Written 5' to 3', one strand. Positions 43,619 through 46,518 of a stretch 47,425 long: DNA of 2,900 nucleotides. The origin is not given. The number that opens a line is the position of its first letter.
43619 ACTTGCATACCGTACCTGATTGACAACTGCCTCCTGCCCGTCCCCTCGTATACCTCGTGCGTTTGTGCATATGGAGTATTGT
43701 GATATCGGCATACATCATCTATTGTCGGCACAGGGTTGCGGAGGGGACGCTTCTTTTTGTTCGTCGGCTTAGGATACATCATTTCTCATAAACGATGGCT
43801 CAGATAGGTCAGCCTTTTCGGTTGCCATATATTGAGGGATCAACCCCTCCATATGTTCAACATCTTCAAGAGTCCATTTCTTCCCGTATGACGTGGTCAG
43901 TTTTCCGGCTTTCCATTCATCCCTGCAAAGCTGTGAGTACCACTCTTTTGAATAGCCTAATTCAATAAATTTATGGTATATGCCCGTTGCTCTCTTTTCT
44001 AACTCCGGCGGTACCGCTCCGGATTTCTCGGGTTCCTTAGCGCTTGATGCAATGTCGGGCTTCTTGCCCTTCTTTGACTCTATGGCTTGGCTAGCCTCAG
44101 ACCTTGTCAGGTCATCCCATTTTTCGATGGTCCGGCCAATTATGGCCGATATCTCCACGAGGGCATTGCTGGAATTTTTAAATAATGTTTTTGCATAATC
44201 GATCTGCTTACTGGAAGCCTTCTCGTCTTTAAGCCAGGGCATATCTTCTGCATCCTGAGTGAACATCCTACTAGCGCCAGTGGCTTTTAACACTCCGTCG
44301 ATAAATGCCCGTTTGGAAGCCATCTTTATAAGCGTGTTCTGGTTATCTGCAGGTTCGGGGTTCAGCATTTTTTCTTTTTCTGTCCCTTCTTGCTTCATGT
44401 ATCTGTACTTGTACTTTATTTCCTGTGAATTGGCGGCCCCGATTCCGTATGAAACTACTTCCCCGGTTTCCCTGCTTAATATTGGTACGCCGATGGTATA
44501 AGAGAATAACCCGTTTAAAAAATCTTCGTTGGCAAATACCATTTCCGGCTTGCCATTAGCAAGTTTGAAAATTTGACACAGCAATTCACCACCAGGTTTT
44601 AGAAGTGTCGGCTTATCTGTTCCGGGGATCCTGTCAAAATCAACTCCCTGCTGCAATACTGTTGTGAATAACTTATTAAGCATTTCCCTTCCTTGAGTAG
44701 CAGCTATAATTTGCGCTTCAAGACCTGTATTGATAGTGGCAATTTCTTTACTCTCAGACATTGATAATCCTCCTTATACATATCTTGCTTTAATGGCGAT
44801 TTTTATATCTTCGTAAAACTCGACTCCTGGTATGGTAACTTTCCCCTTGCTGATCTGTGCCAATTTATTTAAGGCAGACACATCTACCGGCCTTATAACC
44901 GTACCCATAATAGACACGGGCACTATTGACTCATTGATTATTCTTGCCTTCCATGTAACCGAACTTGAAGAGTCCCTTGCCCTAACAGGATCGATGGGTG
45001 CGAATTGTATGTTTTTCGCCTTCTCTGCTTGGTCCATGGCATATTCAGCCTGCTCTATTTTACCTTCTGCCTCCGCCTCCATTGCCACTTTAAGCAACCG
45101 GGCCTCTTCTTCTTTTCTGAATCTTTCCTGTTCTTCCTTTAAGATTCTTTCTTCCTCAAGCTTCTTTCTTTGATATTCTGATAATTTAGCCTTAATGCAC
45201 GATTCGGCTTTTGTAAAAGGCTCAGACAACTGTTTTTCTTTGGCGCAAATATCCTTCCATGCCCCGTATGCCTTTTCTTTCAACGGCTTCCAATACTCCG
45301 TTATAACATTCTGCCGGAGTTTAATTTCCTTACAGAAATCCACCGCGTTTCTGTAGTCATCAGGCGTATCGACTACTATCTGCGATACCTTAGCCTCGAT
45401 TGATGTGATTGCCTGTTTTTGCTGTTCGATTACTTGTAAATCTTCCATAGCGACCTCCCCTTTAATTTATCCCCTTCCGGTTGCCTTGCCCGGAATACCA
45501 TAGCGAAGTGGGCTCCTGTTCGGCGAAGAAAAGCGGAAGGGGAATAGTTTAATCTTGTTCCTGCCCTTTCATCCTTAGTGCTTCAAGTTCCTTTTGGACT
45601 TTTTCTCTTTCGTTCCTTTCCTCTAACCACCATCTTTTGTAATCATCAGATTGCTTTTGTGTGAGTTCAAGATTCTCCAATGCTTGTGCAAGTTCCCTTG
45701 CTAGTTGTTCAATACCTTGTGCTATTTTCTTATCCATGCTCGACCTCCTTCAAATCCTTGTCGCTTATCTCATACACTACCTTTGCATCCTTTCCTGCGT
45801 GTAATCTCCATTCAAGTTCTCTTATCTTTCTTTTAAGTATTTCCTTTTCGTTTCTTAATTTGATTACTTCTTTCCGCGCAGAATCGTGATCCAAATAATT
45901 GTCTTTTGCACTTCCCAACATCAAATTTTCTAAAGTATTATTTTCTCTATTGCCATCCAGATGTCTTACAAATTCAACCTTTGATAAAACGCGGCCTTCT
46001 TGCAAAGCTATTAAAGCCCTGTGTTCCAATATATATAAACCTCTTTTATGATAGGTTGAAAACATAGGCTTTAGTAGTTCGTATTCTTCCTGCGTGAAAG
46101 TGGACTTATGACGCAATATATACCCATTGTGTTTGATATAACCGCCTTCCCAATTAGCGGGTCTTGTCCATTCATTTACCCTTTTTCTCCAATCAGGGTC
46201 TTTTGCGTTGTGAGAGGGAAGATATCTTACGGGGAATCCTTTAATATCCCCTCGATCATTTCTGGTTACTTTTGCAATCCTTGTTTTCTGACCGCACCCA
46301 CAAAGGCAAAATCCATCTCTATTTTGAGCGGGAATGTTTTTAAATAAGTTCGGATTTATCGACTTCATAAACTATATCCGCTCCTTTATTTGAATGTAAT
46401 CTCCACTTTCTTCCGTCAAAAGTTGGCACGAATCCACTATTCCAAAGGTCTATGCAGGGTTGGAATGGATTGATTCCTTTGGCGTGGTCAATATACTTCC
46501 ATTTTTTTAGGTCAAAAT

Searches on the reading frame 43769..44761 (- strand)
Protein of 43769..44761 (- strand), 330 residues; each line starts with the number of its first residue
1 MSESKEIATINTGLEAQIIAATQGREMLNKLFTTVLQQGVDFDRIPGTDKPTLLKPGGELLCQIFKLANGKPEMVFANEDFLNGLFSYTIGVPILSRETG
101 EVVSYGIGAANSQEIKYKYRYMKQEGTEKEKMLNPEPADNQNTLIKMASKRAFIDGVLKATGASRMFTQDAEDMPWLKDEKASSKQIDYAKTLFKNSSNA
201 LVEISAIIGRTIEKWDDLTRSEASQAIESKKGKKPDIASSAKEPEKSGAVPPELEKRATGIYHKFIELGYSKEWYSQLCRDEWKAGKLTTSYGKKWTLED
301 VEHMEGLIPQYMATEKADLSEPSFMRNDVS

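Call 53: search_protein_families(library=pfam, max_evalue=0.01, proteins=[window:43769-44761:-])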
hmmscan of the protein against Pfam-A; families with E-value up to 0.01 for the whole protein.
window:43769-44761:- (330 aa): 0 families

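Call 57: search_protein_families(library=phrogs, max_evalue=0.001, proteins=[window:43769-44761:-])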
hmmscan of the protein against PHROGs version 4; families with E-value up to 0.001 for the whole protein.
window:43769-44761:- (330 aa): 1 family
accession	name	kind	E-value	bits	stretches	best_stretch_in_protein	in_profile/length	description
phrog_10048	-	unknown function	1.9e-34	120.2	1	9-190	15-184/273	-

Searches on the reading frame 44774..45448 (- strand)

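Call 53: search_protein_families(library=pfam, max_evalue=0.01, proteins=[window:44774-45448:-])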
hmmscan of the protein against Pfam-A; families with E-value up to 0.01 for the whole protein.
window:44774-45448:- (224 aa): 1 family
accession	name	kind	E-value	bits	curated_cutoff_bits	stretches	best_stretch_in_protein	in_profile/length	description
PF16111.11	DUF4829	-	0.0019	19.4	25.5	1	46-134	1-93/119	Domain of unknown function (DUF4829)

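Call 57: search_protein_families(library=phrogs, max_evalue=0.001, proteins=[window:44774-45448:-])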
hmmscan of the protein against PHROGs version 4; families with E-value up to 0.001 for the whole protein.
window:44774-45448:- (224 aa): 1 family
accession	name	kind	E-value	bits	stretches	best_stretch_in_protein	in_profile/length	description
phrog_10477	-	DNA, RNA and nucleotide metabolism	2e-25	91.1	1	7-216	22-241/243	exonuclease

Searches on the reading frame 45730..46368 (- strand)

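Call 57: search_protein_families(library=phrogs, max_evalue=0.001, proteins=[window:45730-46368:-])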
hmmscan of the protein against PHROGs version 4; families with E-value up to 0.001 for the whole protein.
window:45730-46368:- (212 aa): 9 families
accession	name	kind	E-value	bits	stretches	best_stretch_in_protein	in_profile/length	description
phrog_25114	-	unknown function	6.5e-10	40.1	1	17-153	5-123/156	-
phrog_959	-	DNA, RNA and nucleotide metabolism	1.1e-07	32.6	1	125-180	70-125/138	HNH endonuclease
phrog_10730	-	DNA, RNA and nucleotide metabolism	1.6e-07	32.2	1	107-158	88-138/234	HNH endonuclease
phrog_59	-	DNA, RNA and nucleotide metabolism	1.8e-06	28.6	1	133-161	207-235/423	HNH endonuclease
phrog_20891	-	DNA, RNA and nucleotide metabolism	1.9e-06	28.6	1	108-154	149-195/219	HNH endonuclease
phrog_14913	-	DNA, RNA and nucleotide metabolism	9e-06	26.8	1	113-158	40-85/149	HNH endonuclease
phrog_15471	-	DNA, RNA and nucleotide metabolism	2.4e-05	25.3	1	113-166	32-81/183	HNH endonuclease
phrog_1492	-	DNA, RNA and nucleotide metabolism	4.9e-05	23.6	1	134-160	132-158/414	HNH endonuclease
phrog_7545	-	DNA, RNA and nucleotide metabolism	0.00059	21.1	1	93-167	65-139/160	HNH endonuclease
